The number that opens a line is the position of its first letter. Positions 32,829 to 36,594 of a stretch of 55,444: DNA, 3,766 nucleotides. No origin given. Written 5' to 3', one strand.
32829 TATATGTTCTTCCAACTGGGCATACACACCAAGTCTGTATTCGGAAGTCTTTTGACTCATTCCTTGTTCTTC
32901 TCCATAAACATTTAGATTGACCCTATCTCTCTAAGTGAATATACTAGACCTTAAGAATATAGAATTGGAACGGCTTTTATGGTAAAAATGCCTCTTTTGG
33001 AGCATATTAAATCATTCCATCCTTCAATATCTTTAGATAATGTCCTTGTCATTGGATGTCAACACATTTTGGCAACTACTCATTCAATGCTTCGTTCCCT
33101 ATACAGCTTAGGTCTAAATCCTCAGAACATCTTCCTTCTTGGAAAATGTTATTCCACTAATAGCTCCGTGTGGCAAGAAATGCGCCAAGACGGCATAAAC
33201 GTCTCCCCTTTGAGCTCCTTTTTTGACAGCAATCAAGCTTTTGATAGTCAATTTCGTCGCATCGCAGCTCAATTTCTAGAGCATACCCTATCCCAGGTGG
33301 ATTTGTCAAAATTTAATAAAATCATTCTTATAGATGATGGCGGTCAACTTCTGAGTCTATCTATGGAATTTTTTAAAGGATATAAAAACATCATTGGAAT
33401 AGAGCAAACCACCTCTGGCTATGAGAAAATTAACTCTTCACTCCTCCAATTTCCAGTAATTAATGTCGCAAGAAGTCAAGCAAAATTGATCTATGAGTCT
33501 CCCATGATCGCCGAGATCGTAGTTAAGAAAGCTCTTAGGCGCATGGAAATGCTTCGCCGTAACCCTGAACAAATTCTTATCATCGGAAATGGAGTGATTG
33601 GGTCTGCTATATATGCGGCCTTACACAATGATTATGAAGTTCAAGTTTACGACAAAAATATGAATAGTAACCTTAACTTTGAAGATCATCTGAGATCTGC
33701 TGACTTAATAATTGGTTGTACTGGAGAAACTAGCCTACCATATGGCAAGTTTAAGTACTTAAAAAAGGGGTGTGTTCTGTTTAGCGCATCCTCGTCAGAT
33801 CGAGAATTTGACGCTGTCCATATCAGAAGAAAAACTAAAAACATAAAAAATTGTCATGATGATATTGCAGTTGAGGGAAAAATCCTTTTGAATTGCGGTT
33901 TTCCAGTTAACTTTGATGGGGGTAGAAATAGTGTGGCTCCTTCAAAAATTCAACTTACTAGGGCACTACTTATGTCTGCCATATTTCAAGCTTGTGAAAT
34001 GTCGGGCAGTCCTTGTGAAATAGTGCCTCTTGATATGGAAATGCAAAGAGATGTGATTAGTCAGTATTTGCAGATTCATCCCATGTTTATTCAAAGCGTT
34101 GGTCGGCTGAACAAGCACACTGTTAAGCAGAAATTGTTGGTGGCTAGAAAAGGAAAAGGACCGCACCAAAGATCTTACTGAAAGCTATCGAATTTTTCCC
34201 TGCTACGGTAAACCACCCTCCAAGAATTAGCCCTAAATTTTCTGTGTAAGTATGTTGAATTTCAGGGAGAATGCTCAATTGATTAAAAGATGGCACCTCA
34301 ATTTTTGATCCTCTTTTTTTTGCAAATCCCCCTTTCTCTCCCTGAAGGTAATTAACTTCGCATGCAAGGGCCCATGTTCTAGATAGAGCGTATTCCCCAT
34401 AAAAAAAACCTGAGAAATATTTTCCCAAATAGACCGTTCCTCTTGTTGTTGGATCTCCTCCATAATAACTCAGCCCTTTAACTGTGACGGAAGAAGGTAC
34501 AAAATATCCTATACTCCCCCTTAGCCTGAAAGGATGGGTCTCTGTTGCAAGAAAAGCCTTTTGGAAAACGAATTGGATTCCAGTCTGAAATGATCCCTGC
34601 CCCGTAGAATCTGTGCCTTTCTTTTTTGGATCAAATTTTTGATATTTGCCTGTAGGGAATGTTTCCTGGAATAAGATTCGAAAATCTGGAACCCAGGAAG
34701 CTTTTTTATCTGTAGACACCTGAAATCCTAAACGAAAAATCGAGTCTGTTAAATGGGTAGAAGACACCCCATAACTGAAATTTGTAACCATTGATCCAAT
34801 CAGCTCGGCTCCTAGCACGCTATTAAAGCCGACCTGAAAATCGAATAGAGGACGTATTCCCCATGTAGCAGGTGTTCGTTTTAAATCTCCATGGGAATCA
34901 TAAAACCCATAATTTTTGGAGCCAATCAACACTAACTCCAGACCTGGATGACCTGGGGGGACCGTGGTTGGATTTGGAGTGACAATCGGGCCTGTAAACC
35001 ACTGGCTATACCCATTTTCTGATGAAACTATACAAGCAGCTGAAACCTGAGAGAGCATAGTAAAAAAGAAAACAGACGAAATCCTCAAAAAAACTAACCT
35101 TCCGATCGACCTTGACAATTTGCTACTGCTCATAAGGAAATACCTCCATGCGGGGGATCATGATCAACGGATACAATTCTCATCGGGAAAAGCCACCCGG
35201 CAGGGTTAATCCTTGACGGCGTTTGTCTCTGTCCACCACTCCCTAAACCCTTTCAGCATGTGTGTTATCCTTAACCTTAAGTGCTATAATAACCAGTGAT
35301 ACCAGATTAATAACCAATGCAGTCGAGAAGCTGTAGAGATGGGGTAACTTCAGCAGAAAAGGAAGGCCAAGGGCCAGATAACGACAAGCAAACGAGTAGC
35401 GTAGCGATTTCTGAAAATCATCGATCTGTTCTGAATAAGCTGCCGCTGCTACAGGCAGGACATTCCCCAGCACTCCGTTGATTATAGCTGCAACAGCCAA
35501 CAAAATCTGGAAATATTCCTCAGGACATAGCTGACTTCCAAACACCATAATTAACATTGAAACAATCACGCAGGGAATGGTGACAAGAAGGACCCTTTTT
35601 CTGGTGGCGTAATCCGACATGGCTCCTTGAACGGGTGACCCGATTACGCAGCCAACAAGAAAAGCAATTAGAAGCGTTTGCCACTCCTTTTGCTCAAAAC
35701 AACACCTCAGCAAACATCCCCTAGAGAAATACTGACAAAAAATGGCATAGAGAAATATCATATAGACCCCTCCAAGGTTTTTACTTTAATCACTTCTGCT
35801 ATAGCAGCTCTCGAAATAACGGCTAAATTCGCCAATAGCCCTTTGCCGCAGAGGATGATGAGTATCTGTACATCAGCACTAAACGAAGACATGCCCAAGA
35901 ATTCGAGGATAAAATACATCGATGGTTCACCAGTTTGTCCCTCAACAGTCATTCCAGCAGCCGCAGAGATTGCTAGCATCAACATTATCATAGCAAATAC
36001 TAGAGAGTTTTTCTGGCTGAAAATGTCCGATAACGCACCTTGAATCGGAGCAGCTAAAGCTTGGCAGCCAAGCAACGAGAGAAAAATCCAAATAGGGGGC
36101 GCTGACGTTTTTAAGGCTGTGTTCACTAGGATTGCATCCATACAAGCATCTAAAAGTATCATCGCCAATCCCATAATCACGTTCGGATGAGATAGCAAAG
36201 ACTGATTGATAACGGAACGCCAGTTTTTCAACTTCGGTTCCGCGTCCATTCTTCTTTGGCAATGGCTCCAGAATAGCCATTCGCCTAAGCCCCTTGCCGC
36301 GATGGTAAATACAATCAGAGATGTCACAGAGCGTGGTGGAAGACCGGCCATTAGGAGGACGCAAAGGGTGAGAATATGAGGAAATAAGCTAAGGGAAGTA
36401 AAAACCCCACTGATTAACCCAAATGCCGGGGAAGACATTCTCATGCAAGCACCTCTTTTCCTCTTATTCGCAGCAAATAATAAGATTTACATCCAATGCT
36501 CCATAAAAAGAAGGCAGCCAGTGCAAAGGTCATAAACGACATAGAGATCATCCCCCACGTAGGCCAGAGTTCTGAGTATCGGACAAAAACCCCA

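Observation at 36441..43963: Five-member paralog family of small membrane proteins with a conserved EG[IV]xLEK motif clustered in 8 kb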

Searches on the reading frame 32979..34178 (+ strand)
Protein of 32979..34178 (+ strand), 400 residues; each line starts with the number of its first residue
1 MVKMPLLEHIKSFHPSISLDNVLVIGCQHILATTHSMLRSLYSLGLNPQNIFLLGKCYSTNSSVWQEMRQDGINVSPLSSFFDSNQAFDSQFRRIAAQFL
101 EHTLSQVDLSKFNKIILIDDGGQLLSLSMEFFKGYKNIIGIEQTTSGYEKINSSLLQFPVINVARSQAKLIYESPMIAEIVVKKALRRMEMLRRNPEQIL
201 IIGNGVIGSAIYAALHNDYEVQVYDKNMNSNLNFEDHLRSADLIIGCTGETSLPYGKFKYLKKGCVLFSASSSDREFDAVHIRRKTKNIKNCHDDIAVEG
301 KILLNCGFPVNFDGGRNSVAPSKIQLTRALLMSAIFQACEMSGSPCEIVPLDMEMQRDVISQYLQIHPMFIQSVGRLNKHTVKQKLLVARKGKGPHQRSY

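Call 13: search_protein_families(library=pfam, proteins=[window:32979-34178:+], max_evalue=0.001)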
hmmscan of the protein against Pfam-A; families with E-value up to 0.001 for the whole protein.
window:32979-34178:+ (400 aa): 0 families

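Call 29: search_protein_families(library=ncbifam, proteins=[window:32979-34178:+], max_evalue=0.1)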
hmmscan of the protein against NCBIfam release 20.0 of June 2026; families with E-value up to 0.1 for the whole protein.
window:32979-34178:+ (400 aa): 11 families
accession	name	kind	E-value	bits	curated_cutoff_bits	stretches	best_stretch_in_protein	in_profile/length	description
TIGR00936.1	ahcY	equivalog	1.6e-09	37.1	497.6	1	3-296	22-317/416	adenosylhomocysteinase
NF004005.0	PRK05476.2-3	equivalog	1.8e-09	36.9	275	1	3-296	26-320/418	adenosylhomocysteinase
NF007032.0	PRK09496.1-4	equivalog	0.0024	16.9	309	1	181-248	216-283/457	Trk system potassium transporter TrkA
NF001319.0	PRK00258.3-3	equivalog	0.0025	16.9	252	1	182-238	110-166/279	shikimate dehydrogenase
NF007030.0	PRK09496.1-1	equivalog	0.0038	15.9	371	1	181-250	217-286/458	Trk system potassium transporter TrkA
TIGR03944.1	dehyd_SbnB_fam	equivalog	0.011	14.8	326.9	1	189-240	126-180/327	2,3-diaminopropionate biosynthesis protein SbnB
NF011212.0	PRK14619.1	equivalog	0.042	13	377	1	195-248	4-56/309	NAD(P)H-dependent glycerol-3-phosphate dehydrogenase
NF000943.0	PRK00094.2-1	equivalog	0.043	13.4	400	0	198-248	2-55/296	NAD(P)H-dependent glycerol-3-phosphate dehydrogenase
NF005716.0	PRK07531.1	equivalog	0.045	12.5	592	1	197-261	5-71/495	carnitine 3-dehydrogenase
NF007043.0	PRK09496.3-6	equivalog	0.06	12.1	384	1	198-237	2-41/445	Trk system potassium transporter TrkA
NF008839.0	PRK11880.2-4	equivalog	0.067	12.6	288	0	198-237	3-42/252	pyrroline-5-carboxylate reductase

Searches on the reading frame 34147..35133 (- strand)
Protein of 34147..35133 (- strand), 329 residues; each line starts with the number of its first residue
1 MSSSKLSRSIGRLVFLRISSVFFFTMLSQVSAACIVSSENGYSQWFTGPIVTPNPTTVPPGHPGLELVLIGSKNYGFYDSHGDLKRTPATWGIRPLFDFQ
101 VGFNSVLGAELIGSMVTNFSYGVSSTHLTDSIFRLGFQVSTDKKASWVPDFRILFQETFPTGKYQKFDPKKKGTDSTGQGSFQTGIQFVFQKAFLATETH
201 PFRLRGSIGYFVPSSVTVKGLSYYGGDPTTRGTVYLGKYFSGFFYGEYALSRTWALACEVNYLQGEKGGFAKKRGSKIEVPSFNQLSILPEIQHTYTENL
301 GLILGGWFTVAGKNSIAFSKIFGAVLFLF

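Call 13: search_protein_families(library=pfam, proteins=[window:34147-35133:-], max_evalue=0.001)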
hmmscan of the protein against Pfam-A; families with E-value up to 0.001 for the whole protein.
window:34147-35133:- (329 aa): 0 families

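Call 66: search_protein_families(library=pfam, alignment_id=A4, max_evalue=0.1)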
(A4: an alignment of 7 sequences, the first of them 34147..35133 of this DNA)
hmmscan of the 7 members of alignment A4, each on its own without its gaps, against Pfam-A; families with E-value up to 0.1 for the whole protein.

A. member 1, window:34147-35133:- (329 aa): 0 families

B. families by the number of members that match (of 7 scanned): 2 families
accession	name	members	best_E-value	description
PF13557.12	Phenol_MetA_deg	2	8e-06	Putative MetA-pathway of phenol degradation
PF24342.1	OB_DEPS-1_2nd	1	0.072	P-granule-associated protein DEPS-1, second OB-fold domain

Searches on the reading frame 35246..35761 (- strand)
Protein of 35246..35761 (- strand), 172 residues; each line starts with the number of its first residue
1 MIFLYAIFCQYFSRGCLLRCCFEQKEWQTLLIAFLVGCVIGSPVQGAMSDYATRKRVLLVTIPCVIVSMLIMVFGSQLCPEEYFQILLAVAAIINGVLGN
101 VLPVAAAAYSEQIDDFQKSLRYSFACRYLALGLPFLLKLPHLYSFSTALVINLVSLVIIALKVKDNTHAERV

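Call 13: search_protein_families(library=pfam, proteins=[window:35246-35761:-], max_evalue=0.001)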
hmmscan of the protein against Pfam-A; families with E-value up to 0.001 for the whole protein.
window:35246-35761:- (172 aa): 2 families
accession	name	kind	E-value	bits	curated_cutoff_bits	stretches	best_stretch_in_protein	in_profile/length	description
PF07690.21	MFS_1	-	2.2e-05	24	33.4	1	29-113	36-114/347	Major Facilitator Superfamily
PF00083.30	Sugar_tr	-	5.8e-05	22.6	22.3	1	25-81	46-100/452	Sugar (and other) transporter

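Call 29: search_protein_families(library=ncbifam, proteins=[window:35246-35761:-], max_evalue=0.1)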
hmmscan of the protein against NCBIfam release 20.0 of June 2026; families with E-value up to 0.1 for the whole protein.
window:35246-35761:- (172 aa): 36 families (the best 25 are shown)
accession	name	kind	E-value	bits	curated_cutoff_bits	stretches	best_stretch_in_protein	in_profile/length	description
NF012174.0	tet_MFS_A_B_C_D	equivalog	1.5e-06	27.3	475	1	29-133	44-141/382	Tet(A)/Tet(B)/Tet(C) family tetracycline efflux MFS transporter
TIGR00900.1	2A0121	subfamily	4.4e-05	23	319.6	1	27-109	248-324/364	H+ Antiporter protein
NF045486.1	tet_MFS_30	exception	6.3e-05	22.4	730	1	29-125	45-134/392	tetracycline efflux MFS transporter Tet(30)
TIGR00897.2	2A0118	subfamily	8.5e-05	21.6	375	1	7-106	244-338/401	RbtT/DalT/CsbX family MFS transporter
NF012193.0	tet_MFS_A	exception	0.00016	20.8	840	1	35-127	52-137/394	tetracycline efflux MFS transporter Tet(A)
TIGR00895.1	2A0115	subfamily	0.00023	20.2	418.55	1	30-113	57-134/398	aromatic acid/H+ symport family MFS transporter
TIGR00898.1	2A0119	subfamily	0.00023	20.1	550.75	1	28-78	129-179/506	cation transport protein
NF012207.0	tet_MFS_H_J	exception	0.00024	20.3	700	1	29-133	45-142/392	Tet(H)/Tet(J) family tetracycline efflux MFS transporter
NF012195.0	tet_MFS_H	exception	0.00031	20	840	1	29-132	45-141/392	tetracycline efflux MFS transporter Tet(H)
NF053813.1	MFS_TcaB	equivalog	0.00044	19.1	475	1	28-106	44-115/396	putative multidrug effflux MFS transporter TcaB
TIGR00880.1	2_A_01_02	superfamily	0.00045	20.4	131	1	30-119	3-86/141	multidrug resistance protein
NF012194.0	tet_MFS_J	exception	0.00096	18.2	870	1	29-133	45-142/398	tetracycline efflux MFS transporter Tet(J)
NF008586.0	PRK11551.1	equivalog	0.001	18.1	410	1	33-122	58-141/406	3-(3-hydroxy-phenyl)propionate transporter MhpT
NF045684.1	tet_MFS_65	exception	0.0011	18.2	800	1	35-122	45-125/383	tetracycline efflux MFS transporter Tet(65)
NF052357.1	GlucTporGlcPStph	equivalog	0.0012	17.7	750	1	31-78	48-95/445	glucose transporter GlcP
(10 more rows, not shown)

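Call 63: search_protein_families(library=padloc, proteins=[window:35246-35761:-], max_evalue=0.01)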
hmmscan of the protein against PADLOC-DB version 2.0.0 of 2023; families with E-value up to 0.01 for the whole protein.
window:35246-35761:- (172 aa): 0 families

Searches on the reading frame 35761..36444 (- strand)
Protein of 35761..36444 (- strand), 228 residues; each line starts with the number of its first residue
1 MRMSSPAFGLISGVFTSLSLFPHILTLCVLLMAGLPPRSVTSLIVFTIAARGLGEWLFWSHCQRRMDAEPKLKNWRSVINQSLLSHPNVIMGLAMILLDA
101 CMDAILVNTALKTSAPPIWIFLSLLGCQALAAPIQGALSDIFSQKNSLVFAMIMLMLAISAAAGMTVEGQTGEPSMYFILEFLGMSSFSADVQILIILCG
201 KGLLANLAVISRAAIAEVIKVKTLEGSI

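Call 4: search_protein_families(library=pfam, proteins=[window:35761-36444:-], max_evalue=1)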
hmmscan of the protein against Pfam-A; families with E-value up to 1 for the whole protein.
window:35761-36444:- (228 aa): 0 families

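Call 29: search_protein_families(library=ncbifam, proteins=[window:35761-36444:-], max_evalue=0.1)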
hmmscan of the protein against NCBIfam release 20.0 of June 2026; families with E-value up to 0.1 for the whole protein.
window:35761-36444:- (228 aa): 1 family
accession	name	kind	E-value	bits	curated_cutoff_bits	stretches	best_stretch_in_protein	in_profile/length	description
NF000009.1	tet_MFS_Tcr3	exception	0.0014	17.3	1000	1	90-167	33-116/512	tetracycline efflux MFS transporter Tcr3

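Call 55: find_homologous_proteins(query=window:35761-36444:-, max_evalue=0.001)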
Query window:35761-36444:- (228 aa): 38 proteins with E <= 0.001 among 569 candidates.
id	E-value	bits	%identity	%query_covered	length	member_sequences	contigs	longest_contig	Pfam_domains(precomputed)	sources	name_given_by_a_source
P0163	3.6e-139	480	100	100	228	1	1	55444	-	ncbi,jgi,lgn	-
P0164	7.2e-107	374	79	99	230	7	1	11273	-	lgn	-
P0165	1.3e-102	360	76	99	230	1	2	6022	-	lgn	-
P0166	7.6e-97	341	72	99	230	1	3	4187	-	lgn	-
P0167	1.5e-95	337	70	98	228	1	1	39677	-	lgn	-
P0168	3.3e-95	336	70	99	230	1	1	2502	-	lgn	-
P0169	1.0e-86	308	62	99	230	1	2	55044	-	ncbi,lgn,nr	ncbi:MAG: hypothetical protein KBA81_04145 [Rhabdochlamydiaceae bacterium]|nr:hypothetical protein [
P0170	3.3e-85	303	63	99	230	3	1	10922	-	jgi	jgi:hypothetical protein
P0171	4.9e-85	303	63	99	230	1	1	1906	-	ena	-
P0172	3.6e-83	297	62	99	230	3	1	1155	-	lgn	-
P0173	3.2e-82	294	61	99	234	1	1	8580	-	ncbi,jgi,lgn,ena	jgi:hypothetical protein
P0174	6.3e-81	289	60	99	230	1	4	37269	-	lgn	-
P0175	2.0e-80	288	60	99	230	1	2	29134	-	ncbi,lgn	-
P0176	9.3e-79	282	58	99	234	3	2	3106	-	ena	-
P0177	2.9e-78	281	60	99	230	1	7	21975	-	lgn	-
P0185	6.9e-72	260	58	99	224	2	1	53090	-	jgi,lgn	-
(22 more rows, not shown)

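Call 56: find_encoding_contigs(protein=P0169, flank=6000, max_places=2)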
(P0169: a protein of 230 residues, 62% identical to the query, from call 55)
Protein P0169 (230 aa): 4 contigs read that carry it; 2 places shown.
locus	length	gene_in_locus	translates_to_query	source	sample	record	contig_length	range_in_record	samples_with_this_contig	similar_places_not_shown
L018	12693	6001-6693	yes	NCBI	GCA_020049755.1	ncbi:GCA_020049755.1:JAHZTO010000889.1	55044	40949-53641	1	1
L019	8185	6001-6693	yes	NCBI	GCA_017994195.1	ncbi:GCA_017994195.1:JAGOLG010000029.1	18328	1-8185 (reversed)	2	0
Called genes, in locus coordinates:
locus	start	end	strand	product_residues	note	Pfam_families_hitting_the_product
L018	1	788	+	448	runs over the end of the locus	PF05272:VapE-like_dom (faint), PF19263:DUF5906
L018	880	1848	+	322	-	PF01807:Zn_ribbon_DnaG (weak), PF08273:Zn_Ribbon_Prim (weak)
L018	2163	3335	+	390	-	-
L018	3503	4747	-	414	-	-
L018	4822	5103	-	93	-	-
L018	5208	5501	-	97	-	-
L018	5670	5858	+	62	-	-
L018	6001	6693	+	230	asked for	-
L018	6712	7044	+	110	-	-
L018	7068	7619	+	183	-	-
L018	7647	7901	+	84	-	-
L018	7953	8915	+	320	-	-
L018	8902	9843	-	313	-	PF02353:CMAS, PF01209:Ubie_methyltran, PF13489:Methyltransf_23, PF13847:Methyltransf_31, PF08241:Methyltransf_11, PF08242:Methyltransf_12, PF13649:Methyltransf_25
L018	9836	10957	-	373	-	PF07690:MFS_1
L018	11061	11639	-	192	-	-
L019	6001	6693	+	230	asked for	-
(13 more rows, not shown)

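Call 57: find_encoding_contigs(protein=P0185, flank=6000, max_places=2)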
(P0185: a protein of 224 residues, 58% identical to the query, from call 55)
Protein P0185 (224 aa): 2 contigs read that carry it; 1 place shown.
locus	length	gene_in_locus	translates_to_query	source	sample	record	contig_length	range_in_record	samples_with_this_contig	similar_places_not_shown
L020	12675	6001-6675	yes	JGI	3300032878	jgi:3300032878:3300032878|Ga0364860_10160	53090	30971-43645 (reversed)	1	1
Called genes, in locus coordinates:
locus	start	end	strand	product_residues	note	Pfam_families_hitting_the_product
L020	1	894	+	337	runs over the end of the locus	PF00044:Gp_dh_N, PF02800:Gp_dh_C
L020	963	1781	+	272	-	PF28261:CT_504-like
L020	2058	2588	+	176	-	-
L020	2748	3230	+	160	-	PF18932:DUF5681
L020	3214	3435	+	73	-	-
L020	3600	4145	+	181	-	-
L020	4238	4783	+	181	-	-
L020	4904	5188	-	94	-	-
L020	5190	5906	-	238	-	-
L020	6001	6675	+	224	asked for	-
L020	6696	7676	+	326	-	PF13557:Phenol_MetA_deg (weak)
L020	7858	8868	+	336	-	PF13847:Methyltransf_31 (weak), PF13649:Methyltransf_25 (weak)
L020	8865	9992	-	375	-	PF07690:MFS_1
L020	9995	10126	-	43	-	-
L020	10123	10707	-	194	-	-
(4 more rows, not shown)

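Call 58: find_encoding_contigs(protein=P0167, flank=6000, max_places=2)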
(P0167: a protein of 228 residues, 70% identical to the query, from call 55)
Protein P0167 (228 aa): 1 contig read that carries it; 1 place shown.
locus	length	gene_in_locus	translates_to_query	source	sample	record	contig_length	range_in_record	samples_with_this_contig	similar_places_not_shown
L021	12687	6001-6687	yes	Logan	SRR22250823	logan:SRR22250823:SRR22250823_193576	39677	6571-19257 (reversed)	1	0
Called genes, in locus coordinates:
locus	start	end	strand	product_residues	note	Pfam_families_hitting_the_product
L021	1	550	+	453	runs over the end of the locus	-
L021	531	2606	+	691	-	PF16510:P22_portal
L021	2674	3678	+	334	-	PF01145:Band_7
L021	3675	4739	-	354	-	PF00589:Phage_integrase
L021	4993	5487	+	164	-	-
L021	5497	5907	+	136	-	-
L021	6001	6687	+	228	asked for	-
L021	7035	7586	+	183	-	-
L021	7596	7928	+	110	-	-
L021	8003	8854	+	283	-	-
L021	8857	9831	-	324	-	PF13489:Methyltransf_23, PF02353:CMAS, PF01209:Ubie_methyltran (weak), PF13847:Methyltransf_31, PF08241:Methyltransf_11, PF08242:Methyltransf_12, PF13649:Methyltransf_25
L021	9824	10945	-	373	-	PF07690:MFS_1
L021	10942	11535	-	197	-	-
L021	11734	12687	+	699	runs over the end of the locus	PF07719:TPR_2 (faint), PF00515:TPR_1 (faint), PF13414:TPR_11 (faint)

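Call 59: find_encoding_contigs(protein=P0175, flank=6000, max_places=2)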
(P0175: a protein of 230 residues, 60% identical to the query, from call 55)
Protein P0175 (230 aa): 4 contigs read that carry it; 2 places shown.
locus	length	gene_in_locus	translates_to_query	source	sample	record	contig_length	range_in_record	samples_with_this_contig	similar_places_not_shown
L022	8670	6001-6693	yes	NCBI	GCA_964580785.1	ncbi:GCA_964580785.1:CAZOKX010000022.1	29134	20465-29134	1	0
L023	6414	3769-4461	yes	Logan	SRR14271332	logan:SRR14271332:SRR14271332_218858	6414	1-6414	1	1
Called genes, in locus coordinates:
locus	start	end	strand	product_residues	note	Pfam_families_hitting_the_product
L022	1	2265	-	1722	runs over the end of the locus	PF05593:RHS_repeat (weak), PF25023:TEN_YD-shell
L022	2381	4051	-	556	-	-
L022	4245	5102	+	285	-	-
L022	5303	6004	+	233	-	-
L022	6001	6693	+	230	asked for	-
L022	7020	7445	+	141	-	-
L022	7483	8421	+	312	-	-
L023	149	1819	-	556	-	-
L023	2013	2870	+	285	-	-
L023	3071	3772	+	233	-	-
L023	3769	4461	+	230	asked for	-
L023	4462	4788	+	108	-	-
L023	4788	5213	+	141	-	-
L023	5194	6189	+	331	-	-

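Call 61: search_protein_families(library=phrogs, proteins=[window:35761-36444:-], max_evalue=0.01)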
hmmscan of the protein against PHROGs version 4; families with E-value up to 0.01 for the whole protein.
window:35761-36444:- (228 aa): 0 families

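Call 63: search_protein_families(library=padloc, proteins=[window:35761-36444:-], max_evalue=0.01)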
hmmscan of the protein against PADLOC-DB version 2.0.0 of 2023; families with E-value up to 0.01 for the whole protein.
window:35761-36444:- (228 aa): 0 families
